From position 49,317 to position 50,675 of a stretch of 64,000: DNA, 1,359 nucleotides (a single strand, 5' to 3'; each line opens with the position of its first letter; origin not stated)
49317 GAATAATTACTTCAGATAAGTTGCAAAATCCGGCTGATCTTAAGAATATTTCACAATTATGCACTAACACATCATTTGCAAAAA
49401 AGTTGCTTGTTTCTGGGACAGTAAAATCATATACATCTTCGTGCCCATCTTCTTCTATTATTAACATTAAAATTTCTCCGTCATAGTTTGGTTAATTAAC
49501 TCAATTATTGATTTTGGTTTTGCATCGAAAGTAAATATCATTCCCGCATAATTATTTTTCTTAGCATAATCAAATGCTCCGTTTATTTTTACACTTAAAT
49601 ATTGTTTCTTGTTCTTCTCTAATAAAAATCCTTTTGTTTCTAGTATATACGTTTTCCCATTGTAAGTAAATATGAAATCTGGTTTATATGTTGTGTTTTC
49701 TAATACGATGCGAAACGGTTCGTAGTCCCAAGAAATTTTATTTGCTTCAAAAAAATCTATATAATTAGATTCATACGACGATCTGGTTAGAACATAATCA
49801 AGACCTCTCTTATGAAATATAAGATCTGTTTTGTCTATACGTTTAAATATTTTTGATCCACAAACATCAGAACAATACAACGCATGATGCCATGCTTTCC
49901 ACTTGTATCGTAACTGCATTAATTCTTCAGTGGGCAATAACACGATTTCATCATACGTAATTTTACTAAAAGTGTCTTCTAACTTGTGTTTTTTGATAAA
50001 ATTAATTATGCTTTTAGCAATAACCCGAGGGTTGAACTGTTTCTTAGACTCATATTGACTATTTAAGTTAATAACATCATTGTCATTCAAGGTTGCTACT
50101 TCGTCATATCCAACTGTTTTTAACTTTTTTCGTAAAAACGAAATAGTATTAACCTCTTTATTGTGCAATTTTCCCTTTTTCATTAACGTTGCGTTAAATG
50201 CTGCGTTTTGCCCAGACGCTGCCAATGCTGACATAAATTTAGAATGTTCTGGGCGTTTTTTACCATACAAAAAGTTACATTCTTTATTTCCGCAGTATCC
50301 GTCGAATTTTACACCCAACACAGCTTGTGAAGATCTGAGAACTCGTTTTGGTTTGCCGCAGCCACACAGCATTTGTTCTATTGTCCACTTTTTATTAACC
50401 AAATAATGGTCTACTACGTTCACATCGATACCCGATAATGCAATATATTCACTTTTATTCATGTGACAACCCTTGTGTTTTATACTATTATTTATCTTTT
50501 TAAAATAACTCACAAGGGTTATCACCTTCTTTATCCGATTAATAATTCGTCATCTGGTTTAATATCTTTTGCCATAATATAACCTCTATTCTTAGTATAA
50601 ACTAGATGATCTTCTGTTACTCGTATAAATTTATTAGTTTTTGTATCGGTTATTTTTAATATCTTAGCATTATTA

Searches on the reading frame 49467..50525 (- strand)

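Call 79: search_protein_families(library=pfam, proteins=[window:49467-50525:-], max_evalue=0.001)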
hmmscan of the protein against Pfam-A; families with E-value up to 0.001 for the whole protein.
window:49467-50525:- (352 aa): 1 family
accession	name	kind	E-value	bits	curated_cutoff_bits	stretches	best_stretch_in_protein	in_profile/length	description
PF05367.17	Phage_endo_I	-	0.00084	19.4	29.1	0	246-313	14-82/149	Phage endonuclease I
